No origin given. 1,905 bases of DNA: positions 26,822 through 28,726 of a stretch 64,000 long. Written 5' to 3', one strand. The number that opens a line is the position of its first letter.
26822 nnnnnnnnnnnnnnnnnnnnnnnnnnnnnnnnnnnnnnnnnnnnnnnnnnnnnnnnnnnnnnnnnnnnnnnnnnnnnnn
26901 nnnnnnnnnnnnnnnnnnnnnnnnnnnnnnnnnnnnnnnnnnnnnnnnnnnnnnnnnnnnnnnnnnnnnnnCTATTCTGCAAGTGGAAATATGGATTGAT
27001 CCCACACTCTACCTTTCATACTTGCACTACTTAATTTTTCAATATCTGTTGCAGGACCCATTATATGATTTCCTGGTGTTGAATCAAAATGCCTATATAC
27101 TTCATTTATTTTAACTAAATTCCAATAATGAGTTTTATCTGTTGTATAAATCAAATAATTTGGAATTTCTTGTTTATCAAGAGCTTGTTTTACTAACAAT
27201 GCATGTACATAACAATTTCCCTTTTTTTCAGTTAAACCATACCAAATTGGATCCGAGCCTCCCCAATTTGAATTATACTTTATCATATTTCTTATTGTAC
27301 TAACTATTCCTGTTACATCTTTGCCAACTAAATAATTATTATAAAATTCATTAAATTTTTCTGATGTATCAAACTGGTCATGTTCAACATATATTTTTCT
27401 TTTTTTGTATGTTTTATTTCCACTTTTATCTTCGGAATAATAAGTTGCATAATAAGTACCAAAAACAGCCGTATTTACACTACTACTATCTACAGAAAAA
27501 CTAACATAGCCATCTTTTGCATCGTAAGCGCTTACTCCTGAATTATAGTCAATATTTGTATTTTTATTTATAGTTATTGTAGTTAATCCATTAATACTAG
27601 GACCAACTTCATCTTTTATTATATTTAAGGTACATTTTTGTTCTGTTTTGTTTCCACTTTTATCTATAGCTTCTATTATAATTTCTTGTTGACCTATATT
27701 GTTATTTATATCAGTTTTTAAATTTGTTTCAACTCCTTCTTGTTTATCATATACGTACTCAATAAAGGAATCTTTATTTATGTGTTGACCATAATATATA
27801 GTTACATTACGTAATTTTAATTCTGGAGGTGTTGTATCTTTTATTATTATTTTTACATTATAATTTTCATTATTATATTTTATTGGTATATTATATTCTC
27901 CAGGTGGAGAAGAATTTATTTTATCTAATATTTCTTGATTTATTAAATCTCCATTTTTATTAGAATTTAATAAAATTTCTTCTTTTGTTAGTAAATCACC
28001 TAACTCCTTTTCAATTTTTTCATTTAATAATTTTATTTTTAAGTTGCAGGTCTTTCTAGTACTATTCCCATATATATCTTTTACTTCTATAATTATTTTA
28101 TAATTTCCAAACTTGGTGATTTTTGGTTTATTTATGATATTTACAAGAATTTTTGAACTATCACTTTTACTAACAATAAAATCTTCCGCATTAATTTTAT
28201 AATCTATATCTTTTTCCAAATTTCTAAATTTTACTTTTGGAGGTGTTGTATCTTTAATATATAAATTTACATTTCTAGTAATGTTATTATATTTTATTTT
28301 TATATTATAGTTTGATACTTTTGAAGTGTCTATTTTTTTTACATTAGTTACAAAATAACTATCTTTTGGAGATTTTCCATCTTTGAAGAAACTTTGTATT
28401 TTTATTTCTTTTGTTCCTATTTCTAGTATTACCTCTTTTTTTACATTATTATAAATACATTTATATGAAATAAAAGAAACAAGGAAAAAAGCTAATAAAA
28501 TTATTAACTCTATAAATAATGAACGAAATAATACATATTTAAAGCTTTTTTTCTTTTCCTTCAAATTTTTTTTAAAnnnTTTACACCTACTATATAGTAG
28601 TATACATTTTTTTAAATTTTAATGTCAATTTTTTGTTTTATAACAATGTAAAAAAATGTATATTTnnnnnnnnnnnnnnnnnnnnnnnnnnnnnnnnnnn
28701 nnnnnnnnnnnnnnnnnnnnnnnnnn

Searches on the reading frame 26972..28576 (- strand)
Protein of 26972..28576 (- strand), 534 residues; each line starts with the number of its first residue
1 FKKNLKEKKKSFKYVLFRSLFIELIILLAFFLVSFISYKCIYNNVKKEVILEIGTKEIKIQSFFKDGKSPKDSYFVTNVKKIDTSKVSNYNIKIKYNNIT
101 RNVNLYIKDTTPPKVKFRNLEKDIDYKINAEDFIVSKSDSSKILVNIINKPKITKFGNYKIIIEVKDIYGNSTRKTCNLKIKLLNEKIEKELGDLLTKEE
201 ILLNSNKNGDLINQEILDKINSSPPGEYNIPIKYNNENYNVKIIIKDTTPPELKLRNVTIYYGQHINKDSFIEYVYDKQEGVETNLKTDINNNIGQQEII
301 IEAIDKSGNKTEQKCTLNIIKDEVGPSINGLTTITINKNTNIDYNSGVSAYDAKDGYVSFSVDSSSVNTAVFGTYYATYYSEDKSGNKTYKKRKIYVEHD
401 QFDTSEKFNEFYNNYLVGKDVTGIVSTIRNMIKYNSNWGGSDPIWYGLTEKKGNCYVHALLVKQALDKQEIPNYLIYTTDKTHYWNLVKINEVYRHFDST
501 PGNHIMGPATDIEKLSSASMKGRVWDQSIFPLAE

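Call 49: search_protein_families(library=pfam, proteins=[window:26972-28576:-], max_evalue=0.00001)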
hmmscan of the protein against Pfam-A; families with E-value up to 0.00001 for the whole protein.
window:26972-28576:- (534 aa): 2 families
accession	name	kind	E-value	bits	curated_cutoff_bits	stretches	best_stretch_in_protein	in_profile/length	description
PF16403.11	Bact_surface_Ig-like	-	2e-07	31.4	27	1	327-397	2-71/71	Bacterial surface protein, Ig-like domain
PF15418.12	DUF4625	-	9e-06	26.4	27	0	72-181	34-130/131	Domain of unknown function (DUF4625)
